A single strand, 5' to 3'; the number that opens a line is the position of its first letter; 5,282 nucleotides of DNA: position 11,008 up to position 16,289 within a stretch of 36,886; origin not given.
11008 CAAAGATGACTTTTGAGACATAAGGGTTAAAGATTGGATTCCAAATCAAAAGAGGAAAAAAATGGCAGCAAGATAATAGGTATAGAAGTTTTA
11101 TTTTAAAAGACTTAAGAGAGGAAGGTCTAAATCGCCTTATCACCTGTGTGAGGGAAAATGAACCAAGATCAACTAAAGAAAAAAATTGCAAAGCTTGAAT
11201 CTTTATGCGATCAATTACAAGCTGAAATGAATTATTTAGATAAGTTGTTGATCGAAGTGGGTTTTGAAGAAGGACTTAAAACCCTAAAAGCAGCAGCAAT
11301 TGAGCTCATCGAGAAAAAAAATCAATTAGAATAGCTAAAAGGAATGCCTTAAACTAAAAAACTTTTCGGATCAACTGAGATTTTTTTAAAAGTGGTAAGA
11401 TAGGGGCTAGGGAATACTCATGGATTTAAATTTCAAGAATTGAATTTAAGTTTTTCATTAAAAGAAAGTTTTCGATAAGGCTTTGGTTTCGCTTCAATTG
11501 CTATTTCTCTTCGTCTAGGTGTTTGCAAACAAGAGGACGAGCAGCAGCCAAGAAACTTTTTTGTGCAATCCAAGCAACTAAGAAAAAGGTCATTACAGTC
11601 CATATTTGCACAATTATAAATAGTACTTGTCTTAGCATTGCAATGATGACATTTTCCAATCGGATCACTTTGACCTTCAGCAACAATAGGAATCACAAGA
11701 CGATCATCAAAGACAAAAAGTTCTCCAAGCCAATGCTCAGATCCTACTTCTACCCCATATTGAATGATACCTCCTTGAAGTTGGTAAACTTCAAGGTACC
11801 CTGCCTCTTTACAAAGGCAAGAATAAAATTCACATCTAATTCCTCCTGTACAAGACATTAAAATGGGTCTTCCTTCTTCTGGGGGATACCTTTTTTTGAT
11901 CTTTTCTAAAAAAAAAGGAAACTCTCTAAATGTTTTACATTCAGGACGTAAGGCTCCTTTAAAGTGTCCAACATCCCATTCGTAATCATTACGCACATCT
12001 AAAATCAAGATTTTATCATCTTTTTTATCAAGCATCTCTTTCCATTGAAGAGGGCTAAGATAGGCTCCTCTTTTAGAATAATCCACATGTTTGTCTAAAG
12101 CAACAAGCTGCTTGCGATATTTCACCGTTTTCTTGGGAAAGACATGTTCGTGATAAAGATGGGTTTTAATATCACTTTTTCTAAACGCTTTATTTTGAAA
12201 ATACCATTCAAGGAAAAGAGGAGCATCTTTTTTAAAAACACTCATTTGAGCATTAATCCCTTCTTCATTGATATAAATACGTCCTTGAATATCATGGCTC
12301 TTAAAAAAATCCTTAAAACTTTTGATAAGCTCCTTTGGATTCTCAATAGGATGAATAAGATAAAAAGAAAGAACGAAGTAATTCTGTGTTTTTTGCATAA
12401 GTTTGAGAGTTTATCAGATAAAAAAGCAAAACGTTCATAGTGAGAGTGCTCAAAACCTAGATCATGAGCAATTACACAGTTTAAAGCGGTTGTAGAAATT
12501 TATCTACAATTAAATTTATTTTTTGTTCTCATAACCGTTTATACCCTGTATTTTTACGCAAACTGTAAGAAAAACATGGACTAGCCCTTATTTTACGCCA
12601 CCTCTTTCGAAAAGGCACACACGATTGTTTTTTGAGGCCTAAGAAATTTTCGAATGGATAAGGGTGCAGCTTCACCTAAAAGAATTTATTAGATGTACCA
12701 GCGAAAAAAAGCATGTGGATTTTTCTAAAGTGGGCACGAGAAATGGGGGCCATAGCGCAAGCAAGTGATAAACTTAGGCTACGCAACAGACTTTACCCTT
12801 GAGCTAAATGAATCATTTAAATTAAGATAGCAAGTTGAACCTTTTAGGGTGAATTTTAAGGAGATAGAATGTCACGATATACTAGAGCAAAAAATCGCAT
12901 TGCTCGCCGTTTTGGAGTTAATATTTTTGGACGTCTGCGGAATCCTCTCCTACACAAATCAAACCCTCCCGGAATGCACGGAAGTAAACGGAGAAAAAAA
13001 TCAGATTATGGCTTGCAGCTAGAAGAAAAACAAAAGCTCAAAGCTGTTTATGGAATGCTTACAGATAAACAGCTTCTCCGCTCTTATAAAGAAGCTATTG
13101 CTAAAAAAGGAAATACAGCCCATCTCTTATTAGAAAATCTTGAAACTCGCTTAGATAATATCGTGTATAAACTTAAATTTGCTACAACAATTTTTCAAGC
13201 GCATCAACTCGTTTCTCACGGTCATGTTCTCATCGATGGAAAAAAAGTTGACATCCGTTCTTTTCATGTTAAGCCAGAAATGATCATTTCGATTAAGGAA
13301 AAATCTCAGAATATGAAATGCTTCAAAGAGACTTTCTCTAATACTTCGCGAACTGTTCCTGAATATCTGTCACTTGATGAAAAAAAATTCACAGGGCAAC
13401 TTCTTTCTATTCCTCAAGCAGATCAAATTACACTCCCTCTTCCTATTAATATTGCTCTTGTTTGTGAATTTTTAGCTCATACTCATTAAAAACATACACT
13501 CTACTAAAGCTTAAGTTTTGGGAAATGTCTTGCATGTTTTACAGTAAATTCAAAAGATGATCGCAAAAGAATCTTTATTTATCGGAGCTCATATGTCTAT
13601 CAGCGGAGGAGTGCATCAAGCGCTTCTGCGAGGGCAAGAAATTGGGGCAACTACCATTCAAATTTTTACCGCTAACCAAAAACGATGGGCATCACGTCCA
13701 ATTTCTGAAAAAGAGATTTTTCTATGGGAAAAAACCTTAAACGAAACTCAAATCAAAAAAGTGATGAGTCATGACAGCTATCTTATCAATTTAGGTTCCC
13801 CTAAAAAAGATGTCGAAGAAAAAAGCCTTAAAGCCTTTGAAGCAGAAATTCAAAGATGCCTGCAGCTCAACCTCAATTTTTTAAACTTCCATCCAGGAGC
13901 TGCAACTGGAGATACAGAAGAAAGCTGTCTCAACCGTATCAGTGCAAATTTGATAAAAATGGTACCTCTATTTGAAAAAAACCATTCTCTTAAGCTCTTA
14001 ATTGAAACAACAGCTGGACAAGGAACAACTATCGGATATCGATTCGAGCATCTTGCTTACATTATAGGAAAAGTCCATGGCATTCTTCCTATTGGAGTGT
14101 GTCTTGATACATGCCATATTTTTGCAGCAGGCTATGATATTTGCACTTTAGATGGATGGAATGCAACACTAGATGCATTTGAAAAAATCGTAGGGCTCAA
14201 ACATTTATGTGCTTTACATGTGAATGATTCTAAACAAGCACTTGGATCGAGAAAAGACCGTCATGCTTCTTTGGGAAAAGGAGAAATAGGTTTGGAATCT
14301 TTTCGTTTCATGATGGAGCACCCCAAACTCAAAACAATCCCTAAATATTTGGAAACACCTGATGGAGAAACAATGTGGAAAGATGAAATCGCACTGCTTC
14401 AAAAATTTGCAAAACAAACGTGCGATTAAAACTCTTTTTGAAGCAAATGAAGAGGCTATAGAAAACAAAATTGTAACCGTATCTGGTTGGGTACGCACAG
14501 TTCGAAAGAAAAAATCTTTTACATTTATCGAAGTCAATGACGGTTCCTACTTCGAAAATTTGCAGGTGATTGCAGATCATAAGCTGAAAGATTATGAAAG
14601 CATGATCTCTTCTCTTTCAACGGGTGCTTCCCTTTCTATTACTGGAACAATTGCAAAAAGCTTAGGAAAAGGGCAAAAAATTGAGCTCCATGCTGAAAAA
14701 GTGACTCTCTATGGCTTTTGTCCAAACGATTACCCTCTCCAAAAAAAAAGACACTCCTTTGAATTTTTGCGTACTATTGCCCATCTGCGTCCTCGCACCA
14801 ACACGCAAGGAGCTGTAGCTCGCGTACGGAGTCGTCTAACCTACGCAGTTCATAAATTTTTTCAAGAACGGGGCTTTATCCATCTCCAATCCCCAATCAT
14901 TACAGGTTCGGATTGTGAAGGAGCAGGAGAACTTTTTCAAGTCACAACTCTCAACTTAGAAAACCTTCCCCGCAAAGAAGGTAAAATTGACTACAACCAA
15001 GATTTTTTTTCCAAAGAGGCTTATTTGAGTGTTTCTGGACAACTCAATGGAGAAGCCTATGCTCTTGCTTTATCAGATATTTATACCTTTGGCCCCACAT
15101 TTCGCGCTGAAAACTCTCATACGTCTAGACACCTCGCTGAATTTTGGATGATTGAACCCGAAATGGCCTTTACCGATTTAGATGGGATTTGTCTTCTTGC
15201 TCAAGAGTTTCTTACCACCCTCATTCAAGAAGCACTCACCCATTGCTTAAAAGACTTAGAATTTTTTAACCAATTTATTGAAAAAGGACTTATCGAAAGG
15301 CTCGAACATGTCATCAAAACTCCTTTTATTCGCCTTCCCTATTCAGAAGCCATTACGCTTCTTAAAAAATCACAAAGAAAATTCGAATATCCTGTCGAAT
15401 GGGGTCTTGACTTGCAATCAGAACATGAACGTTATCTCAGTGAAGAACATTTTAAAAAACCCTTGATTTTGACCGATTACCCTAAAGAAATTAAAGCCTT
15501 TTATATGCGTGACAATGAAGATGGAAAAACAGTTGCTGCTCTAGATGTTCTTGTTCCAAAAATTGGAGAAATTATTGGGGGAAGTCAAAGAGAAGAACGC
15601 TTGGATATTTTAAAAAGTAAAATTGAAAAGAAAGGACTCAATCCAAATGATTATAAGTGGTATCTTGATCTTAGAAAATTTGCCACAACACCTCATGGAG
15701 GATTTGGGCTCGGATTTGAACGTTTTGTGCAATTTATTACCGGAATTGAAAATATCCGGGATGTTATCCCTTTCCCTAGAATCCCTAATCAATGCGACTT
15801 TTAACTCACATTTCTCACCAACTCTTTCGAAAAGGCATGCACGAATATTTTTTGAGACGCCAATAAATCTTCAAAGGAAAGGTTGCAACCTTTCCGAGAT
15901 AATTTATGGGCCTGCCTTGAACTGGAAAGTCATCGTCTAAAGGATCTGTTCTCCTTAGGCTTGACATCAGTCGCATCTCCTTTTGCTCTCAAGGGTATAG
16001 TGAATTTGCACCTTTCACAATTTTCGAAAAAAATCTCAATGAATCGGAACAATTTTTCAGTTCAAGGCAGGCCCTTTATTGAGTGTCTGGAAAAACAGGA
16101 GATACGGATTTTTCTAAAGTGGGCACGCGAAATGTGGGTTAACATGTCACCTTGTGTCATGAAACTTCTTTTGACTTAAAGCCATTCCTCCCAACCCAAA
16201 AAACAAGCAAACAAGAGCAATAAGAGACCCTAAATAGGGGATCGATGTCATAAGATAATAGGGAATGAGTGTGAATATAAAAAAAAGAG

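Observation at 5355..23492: MITE family B repeatedly targets family-A elements: a two-tier nested MITE system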

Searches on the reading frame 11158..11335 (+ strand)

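Call 23: search_protein_families(library=pfam, proteins=[window:11158-11335:+], max_evalue=0.01)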
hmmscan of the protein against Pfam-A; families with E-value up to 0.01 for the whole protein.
window:11158-11335:+ (58 aa): 0 families

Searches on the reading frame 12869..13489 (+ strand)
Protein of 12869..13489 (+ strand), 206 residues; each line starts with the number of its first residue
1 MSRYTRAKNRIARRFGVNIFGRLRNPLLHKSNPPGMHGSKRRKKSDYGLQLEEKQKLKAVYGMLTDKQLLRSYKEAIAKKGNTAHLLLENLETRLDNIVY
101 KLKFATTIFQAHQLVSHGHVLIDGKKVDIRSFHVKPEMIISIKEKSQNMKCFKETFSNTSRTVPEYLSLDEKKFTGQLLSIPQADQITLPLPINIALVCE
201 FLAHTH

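Call 15: search_protein_families(library=pfam, proteins=[window:12869-13489:+])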
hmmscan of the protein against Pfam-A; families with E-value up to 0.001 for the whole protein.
window:12869-13489:+ (206 aa): 2 families
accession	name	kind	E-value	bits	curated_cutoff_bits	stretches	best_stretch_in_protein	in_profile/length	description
PF00163.24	Ribosomal_S4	-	3.7e-20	72.9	23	1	3-92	1-95/95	Ribosomal protein S4/S9 N-terminal domain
PF01479.30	S4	-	1.7e-15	56.9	22.8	1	94-140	2-48/48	S4 domain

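Call 17: find_homologous_proteins(query=window:12869-13489:+, max_evalue=1e-30)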
Query window:12869-13489:+ (206 aa): 3213 proteins with E <= 1e-30 among 3754 candidates; the best 120 are listed.
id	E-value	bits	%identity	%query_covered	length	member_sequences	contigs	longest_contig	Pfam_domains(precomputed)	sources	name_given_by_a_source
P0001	1.9e-131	453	100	100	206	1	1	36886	PF00163.25,PF01479.31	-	-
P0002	1.0e-114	399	86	100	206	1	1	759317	PF00163.25,PF01479.31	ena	-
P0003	2.3e-109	381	84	100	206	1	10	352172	PF00163.25,PF01479.31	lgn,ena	-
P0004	1.5e-108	379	83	100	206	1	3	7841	PF00163.25,PF01479.31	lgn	-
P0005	1.5e-108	379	83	100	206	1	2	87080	PF00163.25,PF01479.31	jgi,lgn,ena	-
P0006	3.2e-108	378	83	100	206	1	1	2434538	PF00163.25,PF01479.31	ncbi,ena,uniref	ncbi:30S ribosomal protein S4 [Simkania sp.]|uniref:30S ribosomal protein S4 n=1 Tax=Simkania sp. Ta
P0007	4.1e-108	377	83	100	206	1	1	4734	PF00163.25,PF01479.31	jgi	-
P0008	9.3e-108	376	83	100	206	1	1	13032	PF00163.25,PF01479.31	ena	-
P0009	1.2e-107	376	83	100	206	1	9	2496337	PF00163.25,PF01479.31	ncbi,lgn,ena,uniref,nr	ncbi:30S ribosomal protein S4 [Simkania negevensis]|uniref:Small ribosomal subunit protein uS4 n=1 T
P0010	5.9e-107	374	83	100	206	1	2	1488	PF00163.25,PF01479.31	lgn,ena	-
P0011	6.1e-107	373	83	100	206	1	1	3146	PF00163.25,PF01479.31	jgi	jgi:small subunit ribosomal protein S4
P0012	8.5e-107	373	83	100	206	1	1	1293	PF00163.25,PF01479.31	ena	-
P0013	1.7e-106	372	82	100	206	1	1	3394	PF00163.25,PF01479.31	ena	-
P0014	1.7e-106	372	82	100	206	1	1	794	PF00163.25,PF01479.31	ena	-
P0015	1.8e-106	372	83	100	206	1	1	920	PF00163.25,PF01479.31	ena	-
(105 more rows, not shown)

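Call 29: find_encoding_contigs(protein=P0002, flank=10000, max_places=3)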
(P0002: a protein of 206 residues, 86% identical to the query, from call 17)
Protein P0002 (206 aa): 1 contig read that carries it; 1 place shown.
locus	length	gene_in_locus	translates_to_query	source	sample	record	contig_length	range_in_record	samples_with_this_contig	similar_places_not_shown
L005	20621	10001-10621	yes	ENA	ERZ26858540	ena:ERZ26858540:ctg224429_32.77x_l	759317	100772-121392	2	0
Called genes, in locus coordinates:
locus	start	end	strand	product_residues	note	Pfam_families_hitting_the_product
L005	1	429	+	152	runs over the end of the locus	-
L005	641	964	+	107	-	-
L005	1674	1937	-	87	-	-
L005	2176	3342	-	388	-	PF01476:LysM, PF23473:LysM3_LYK4_5 (faint)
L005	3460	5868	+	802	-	PF01588:tRNA_bind, PF03483:B3_4, PF03484:B5, PF17759:tRNA_synthFbeta, PF03147:FDX-ACB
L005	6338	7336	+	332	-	-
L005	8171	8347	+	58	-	-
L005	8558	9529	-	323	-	PF17773:UPF0176_N, PF00581:Rhodanese, PF12368:Rhodanese_C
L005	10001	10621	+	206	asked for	PF00163:Ribosomal_S4, PF01479:S4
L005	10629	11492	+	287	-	PF01261:AP_endonuc_2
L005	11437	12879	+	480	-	PF01336:tRNA_anti-codon, PF00152:tRNA-synt_2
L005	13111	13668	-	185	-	-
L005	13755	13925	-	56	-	-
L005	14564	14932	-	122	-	PF01710:HTH_Tnp_IS630, PF13384:HTH_23 (faint), PF13518:HTH_28 (weak), PF12728:HTH_17 (faint)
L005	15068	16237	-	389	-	PF26514:DUF8173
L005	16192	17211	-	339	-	PF05201:GlutR_N, PF01488:Shikimate_DH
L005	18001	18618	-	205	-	-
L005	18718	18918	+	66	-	-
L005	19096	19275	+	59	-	-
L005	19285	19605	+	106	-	-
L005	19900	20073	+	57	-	-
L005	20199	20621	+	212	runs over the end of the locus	PF00849:PseudoU_synth_2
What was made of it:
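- Closest known: IS630/Tc1-mariner-derived. Same: An IS630-family transposase remnant is present in the nearest relative (L005:14564-14932, call 29).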

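Call 30: find_encoding_contigs(protein=P0003, flank=10000, max_places=3)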
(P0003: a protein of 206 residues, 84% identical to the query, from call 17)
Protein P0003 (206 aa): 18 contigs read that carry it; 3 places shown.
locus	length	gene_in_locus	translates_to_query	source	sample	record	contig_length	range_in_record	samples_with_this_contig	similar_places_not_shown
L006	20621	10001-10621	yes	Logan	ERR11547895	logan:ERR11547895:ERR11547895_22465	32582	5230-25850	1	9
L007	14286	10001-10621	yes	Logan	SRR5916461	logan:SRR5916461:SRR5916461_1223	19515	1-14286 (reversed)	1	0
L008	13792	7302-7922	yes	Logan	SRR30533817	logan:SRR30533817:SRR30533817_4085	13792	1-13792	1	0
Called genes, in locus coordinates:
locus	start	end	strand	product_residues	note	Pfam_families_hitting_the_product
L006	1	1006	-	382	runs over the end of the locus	PF01476:LysM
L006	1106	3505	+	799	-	PF01588:tRNA_bind, PF03483:B3_4, PF03484:B5, PF17759:tRNA_synthFbeta, PF03147:FDX-ACB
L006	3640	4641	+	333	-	-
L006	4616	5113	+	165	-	PF01035:DNA_binding_1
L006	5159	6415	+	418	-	PF02661:Fic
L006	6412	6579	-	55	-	-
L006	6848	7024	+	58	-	-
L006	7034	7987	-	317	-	PF17773:UPF0176_N, PF00581:Rhodanese, PF12368:Rhodanese_C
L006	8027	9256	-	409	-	PF07690:MFS_1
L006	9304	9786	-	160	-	-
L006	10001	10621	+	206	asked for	PF00163:Ribosomal_S4, PF01479:S4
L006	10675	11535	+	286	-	PF01261:AP_endonuc_2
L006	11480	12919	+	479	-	PF01336:tRNA_anti-codon, PF00152:tRNA-synt_2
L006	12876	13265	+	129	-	PF01588:tRNA_bind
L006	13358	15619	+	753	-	PF20585:Pectate_lyase_5 (weak)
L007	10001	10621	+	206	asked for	PF00163:Ribosomal_S4, PF01479:S4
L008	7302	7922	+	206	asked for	PF00163:Ribosomal_S4, PF01479:S4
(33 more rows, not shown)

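Call 58: find_encoding_contigs(protein=P0005, flank=10000, max_places=2)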
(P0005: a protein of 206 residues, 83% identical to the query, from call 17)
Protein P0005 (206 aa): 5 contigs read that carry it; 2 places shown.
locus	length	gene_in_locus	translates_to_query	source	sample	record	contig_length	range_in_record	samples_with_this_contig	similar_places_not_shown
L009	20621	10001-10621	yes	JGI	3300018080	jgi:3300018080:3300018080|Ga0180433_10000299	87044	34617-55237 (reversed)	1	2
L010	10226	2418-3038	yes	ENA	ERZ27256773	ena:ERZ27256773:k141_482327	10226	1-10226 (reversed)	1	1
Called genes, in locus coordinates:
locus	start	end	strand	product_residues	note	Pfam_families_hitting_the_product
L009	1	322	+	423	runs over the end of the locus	PF00083:Sugar_tr, PF07690:MFS_1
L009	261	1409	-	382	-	PF01476:LysM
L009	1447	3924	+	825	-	PF01588:tRNA_bind, PF03483:B3_4, PF03484:B5, PF17759:tRNA_synthFbeta, PF03147:FDX-ACB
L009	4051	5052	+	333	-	-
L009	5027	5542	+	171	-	PF01035:DNA_binding_1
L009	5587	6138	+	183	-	-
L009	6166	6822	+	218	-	PF02661:Fic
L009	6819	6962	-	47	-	-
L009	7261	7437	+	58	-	-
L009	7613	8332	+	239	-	PF06041:DUF924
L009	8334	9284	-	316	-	PF17773:UPF0176_N, PF00581:Rhodanese, PF12368:Rhodanese_C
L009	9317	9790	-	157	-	-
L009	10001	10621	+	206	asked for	PF00163:Ribosomal_S4, PF01479:S4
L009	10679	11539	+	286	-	PF01261:AP_endonuc_2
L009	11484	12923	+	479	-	PF01336:tRNA_anti-codon, PF00152:tRNA-synt_2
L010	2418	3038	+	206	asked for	PF00163:Ribosomal_S4, PF01479:S4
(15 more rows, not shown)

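Call 59: find_encoding_contigs(protein=P0004, flank=10000, max_places=2)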
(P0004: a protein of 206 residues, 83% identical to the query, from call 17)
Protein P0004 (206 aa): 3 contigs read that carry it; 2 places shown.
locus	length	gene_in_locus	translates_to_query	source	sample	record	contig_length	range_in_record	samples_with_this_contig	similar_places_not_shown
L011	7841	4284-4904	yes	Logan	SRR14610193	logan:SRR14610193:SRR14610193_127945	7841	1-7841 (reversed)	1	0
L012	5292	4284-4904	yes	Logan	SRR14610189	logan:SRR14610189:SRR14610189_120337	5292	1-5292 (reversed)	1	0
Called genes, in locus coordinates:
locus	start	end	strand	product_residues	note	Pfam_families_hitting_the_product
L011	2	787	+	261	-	?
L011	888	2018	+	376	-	PF02661:Fic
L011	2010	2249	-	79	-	-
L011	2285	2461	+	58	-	-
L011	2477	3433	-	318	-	PF17773:UPF0176_N, PF00581:Rhodanese, PF12368:Rhodanese_C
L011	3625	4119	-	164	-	-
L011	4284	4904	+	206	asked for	PF00163:Ribosomal_S4, PF01479:S4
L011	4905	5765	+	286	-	PF01261:AP_endonuc_2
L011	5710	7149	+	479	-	PF01336:tRNA_anti-codon, PF00152:tRNA-synt_2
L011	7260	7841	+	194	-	?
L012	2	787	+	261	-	?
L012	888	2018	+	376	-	PF02661:Fic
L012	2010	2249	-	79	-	-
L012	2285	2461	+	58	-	-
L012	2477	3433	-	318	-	PF17773:UPF0176_N, PF00581:Rhodanese, PF12368:Rhodanese_C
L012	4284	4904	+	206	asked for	PF00163:Ribosomal_S4, PF01479:S4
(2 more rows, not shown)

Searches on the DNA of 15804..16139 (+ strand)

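Call 55: search_dna_similar(query=window:15804-16139:+, collection=plasmids, mode=distant, max_evalue=0.01, max_rows=10)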
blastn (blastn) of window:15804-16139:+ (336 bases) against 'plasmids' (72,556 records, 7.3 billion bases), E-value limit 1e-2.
No match.
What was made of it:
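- Tried and rejected: A::B against the plasmid collection gave no match (call 55).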
